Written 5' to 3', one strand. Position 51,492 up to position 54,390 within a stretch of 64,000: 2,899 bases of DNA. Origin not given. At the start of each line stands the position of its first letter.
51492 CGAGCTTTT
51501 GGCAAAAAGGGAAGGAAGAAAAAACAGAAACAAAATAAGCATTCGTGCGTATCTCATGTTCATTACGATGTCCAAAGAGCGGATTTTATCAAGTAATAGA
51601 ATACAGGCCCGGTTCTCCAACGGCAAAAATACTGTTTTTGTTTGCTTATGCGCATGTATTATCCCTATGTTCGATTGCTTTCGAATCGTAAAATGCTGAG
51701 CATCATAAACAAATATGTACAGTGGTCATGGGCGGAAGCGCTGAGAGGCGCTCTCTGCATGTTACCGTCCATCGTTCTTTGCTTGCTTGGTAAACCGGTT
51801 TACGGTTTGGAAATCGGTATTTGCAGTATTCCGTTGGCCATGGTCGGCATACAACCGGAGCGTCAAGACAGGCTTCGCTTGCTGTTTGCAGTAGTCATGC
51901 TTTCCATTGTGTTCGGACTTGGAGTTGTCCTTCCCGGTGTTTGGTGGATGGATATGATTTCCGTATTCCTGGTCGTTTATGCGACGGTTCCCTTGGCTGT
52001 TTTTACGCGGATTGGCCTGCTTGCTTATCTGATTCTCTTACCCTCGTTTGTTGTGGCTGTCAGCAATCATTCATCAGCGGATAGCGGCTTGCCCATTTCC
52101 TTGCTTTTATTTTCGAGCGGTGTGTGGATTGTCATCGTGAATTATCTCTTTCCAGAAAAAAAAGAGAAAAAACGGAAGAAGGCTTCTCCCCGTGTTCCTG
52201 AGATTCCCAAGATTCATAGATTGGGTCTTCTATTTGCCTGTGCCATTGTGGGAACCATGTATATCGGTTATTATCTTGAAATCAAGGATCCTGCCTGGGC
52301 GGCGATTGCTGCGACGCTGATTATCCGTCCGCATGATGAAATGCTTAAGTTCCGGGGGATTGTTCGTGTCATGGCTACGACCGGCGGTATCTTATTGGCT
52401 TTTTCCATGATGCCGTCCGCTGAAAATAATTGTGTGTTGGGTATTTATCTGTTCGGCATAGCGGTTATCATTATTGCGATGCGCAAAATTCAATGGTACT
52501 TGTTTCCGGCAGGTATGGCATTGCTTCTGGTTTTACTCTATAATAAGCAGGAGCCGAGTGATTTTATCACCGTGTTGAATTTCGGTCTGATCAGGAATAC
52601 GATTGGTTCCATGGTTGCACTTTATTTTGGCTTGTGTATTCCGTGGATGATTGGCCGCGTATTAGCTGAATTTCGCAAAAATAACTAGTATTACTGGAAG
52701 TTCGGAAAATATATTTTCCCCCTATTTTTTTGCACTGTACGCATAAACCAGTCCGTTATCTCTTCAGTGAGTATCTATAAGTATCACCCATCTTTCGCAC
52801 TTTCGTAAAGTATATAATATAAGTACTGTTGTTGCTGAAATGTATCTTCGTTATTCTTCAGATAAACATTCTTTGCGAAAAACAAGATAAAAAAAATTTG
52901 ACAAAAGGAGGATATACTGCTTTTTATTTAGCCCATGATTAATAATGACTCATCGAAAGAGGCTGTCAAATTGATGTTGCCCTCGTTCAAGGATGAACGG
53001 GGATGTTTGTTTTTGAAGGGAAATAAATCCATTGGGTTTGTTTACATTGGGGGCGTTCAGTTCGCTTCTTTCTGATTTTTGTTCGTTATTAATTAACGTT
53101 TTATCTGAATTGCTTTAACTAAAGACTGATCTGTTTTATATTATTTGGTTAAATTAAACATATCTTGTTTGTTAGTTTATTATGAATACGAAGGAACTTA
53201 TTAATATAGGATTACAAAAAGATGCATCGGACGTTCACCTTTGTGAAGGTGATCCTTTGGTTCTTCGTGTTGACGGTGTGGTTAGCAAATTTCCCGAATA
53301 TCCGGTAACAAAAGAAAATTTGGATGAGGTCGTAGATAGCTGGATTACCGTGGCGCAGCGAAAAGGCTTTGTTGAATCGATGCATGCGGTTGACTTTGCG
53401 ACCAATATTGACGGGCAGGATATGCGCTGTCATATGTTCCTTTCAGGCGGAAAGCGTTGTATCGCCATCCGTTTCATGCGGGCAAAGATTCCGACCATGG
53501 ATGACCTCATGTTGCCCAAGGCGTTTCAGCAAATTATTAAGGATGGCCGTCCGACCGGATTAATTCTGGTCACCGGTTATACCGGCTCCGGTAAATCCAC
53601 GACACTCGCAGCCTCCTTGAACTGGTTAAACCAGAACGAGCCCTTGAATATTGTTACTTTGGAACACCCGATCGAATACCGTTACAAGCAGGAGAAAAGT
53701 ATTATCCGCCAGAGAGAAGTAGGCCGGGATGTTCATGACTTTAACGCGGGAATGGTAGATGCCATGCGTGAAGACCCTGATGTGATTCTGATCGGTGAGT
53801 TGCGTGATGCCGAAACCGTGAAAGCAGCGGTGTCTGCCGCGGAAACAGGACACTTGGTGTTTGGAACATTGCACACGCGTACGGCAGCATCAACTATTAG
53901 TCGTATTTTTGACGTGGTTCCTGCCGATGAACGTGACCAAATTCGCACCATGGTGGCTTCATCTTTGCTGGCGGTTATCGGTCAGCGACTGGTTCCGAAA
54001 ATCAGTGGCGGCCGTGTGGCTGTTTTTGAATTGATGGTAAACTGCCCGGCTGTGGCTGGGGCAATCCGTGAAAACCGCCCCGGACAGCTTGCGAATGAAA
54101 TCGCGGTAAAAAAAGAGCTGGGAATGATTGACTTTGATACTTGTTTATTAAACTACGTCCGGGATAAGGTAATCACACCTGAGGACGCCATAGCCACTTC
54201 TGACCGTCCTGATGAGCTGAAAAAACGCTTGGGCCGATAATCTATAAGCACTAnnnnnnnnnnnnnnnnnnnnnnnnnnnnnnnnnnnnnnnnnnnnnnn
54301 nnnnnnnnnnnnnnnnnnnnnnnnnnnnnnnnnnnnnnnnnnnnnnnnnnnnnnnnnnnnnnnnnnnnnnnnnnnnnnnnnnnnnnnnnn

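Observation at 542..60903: Highly over-represented non-palindromic 9/10-mer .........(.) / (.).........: a DNA-uptake-sequence-like genomic signature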

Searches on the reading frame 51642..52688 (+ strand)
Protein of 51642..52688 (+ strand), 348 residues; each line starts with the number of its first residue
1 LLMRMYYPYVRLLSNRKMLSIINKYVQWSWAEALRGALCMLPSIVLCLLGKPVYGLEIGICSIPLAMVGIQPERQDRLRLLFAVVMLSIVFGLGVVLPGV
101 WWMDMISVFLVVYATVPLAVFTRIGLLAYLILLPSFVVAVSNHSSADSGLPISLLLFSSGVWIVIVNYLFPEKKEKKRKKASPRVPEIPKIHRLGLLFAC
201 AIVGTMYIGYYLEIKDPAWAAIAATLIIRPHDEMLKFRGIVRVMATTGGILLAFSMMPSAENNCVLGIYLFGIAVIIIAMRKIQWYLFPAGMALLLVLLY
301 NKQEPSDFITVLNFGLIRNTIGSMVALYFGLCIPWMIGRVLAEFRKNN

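Call 6: search_protein_families(library=pfam, proteins=[window:51642-52688:+])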
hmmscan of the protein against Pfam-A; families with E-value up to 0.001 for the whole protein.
window:51642-52688:+ (348 aa): 2 families
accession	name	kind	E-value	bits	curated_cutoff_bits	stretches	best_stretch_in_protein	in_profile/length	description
PF13515.12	FUSC_2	-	2.3e-08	34.7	25.6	1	206-328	3-125/126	Fusaric acid resistance protein-like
PF04632.18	FUSC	-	5.2e-06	25.8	30.9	1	199-269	9-79/660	Fusaric acid resistance protein family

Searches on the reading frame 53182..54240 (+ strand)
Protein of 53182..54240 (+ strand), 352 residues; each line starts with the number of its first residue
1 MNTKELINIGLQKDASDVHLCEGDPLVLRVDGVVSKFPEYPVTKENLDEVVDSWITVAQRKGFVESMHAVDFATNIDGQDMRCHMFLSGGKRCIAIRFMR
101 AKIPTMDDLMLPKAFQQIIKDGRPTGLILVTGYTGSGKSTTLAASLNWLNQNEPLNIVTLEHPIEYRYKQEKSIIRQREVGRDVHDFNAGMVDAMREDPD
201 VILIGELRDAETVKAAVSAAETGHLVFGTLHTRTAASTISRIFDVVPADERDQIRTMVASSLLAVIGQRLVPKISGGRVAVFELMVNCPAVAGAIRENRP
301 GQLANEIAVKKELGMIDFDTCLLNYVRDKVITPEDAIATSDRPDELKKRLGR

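Call 6: search_protein_families(library=pfam, proteins=[window:53182-54240:+])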
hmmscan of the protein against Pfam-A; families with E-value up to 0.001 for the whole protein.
window:53182-54240:+ (352 aa): 4 families
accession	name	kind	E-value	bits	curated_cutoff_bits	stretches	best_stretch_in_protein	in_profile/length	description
PF00437.27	T2SSE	-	1.3e-47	162.7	24.9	1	11-274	20-281/370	Type II/IV secretion system protein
PF13191.12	AAA_16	-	0.00029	21.8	32.6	1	118-152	18-51/167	AAA ATPase domain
PF13401.12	AAA_22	-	0.0003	21.6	27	1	125-161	5-42/130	AAA domain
PF25199.1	nSTAND_NTPase5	-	0.00079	19.7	34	0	120-169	36-85/145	Novel STAND NTPase 5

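Call 8: find_encoding_contigs(protein=window:53182-54240:+, flank=10000, max_places=6)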
Protein window:53182-54240:+ (352 aa): 2 contigs read that carry it; 1 place shown.
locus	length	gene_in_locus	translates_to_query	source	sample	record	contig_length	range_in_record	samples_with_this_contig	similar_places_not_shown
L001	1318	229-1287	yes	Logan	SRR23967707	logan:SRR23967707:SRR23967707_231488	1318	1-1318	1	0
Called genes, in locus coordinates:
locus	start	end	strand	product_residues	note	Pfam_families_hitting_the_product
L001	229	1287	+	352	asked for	PF00437:T2SSE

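Call 38: search_protein_families(library=ncbifam, proteins=[window:53182-54240:+], max_evalue=0.001)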
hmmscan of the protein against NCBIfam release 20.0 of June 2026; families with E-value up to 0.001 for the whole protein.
window:53182-54240:+ (352 aa): 17 families
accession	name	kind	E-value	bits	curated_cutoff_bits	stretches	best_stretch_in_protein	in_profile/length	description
TIGR01420.1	pilT_fam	subfamily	5.9e-110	367.7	319.1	1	4-345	3-343/343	PilT/PilU family type 4a pilus ATPase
TIGR02525.1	plasmid_TraJ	equivalog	1.6e-49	168.9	368.3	1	12-286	21-313/372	plasmid transfer ATPase TraJ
TIGR02533.1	type_II_gspE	equivalog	2.7e-42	145.1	630.25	1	113-274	233-382/486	type II secretion system ATPase GspE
NF007755.0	PRK10436.1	equivalog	4.4e-39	134.4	617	1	5-274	91-358/465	type II secretion system protein GspE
TIGR02538.1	type_IV_pilB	equivalog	3.6e-38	131.5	675.65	1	123-274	314-455/564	type IV-A pilus assembly ATPase PilB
TIGR02524.1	dot_icm_DotB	equivalog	2.8e-37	128.7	463.3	1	93-305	104-319/358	Dot/Icm type IV secretion system ATPase DotB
NF053534.1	T4PilAsmATPsTfpB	equivalog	1.4e-34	119.4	850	1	115-274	328-475/584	type IV pilus assembly ATPase TfpB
NF041000.1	ATPase_ComGA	equivalog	3.9e-34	117.9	300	1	91-272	93-266/267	competence type IV pilus ATPase ComGA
NF058587.1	archaellum_moto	equivalog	3e-13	49.4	550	1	128-242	278-393/527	archaellum flagellar ATPase motor FlaI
TIGR02782.1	TrbB_P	equivalog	4.1e-12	46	304.55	1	126-266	137-276/303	P-type conjugative transfer ATPase TrbB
TIGR03819.1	heli_sec_ATPase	hypoth_equivalog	3.3e-11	43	373.15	1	81-243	126-298/340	TadA family conjugal transfer-associated ATPase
TIGR02788.1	VirB11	equivalog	1.1e-09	37.7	249.95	1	128-249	147-269/308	P-type DNA transfer ATPase VirB11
NF010407.0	PRK13833.1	subfamily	1.8e-08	34.2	499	1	128-258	147-275/323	conjugal transfer protein TrbB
NF010469.0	PRK13894.1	subfamily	4.4e-08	32.8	508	1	113-261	137-285/320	conjugal transfer ATPase TrbB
NF053672.1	bindosome_BasE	exception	8.6e-07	28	1000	1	115-258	262-404/512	bindosome assembly system ATPase subunit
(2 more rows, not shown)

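Call 54: find_homologous_proteins(query=window:53182-54240:+, max_evalue=1e-60)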
Query window:53182-54240:+ (352 aa): 6554 proteins with E <= 1e-60 among 8000 candidates; the best 120 are listed.
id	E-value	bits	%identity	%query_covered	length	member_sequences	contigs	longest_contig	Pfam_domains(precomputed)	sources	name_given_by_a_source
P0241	9.3e-231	783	100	100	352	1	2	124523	PF00437.27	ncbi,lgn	-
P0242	2.3e-185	634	80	100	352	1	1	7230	PF00437.27,PF13191.13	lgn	-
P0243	3.9e-166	570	73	99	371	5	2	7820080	PF00437.27,PF13401.13,PF25199.2,PF13191.13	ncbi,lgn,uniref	ncbi:PilT/PilU family type 4a pilus ATPase [Termitidicoccus mucosus]|uniref:type IV pilus twitching 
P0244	2.9e-160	551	72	99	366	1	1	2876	PF00437.27,PF13401.13,PF25199.2,PF13191.13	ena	-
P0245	1.3e-157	542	70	99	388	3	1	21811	PF00437.27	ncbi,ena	-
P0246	5.9e-156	537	70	99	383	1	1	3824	PF00437.27,PF25199.2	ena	-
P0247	2.1e-155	535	71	96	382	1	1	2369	PF00437.27,PF13191.13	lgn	-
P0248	3.3e-155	534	70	99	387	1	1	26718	PF00437.27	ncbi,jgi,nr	ncbi:MAG: PilT/PilU family type 4a pilus ATPase [Puniceicoccales bacterium]|jgi:twitching motility p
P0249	4.0e-155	534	71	99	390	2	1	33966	PF00437.27,PF25199.2,PF13191.13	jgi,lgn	jgi:twitching motility protein PilT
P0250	1.2e-154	533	70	99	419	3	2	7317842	PF00437.27,PF13191.13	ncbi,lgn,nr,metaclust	ncbi:twitching motility protein [Opitutaceae bacterium TAV5]|nr:twitching motility protein [Opitutac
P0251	2.9e-154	531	70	99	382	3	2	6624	PF00437.27,PF13191.13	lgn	-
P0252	3.1e-154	531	69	100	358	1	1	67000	PF00437.27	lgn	-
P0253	2.2e-153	528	71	96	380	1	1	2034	PF00437.27,PF13191.13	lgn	-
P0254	3.5e-153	528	69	99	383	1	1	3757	PF00437.27,PF13191.13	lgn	-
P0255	1.2e-152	526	68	100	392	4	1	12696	PF00437.27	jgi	jgi:twitching motility protein PilT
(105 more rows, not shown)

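Call 55: find_encoding_contigs(protein=P0242, flank=10000, max_places=2)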
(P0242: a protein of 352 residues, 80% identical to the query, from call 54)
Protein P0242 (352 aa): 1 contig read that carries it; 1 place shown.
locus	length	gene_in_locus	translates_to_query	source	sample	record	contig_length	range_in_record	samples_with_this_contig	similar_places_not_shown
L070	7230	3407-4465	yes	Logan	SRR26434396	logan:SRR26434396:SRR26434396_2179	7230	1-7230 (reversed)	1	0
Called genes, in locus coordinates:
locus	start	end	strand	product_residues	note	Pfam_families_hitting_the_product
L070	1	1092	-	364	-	?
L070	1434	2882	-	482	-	PF04326:SLFN_AlbA_2, PF13749:HATPase_c_4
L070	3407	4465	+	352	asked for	PF00437:T2SSE, PF13191:AAA_16 (faint)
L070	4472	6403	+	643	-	PF07655:Secretin_N_2, PF00263:Secretin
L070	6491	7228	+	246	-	?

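Call 56: find_encoding_contigs(protein=P0243, flank=10000, max_places=1)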
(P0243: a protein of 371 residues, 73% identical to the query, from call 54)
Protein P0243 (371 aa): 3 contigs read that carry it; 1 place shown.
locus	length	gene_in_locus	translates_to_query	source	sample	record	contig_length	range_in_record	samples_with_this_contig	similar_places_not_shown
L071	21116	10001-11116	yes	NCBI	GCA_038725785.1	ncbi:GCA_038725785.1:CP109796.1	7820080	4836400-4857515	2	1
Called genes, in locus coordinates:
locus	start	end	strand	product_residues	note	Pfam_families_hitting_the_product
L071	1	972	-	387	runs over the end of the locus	PF01075:Glyco_transf_9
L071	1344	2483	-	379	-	PF00756:Esterase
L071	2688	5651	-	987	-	-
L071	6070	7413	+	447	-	PF02885:Glycos_trans_3N, PF00591:Glycos_transf_3, PF07831:PYNP_C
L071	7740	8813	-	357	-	PF01384:PHO4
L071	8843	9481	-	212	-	PF01865:PhoU_div (weak)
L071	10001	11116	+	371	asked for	PF00437:T2SSE, PF13191:AAA_16 (faint), PF13401:AAA_22 (faint), PF25199:nSTAND_NTPase5 (faint)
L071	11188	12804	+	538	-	PF07655:Secretin_N_2, PF00263:Secretin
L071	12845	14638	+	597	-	PF05157:MshEN, PF00437:T2SSE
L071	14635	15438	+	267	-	PF07963:N_methyl (weak)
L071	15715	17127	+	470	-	-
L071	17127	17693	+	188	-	-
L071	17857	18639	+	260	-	-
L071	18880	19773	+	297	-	-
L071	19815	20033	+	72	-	-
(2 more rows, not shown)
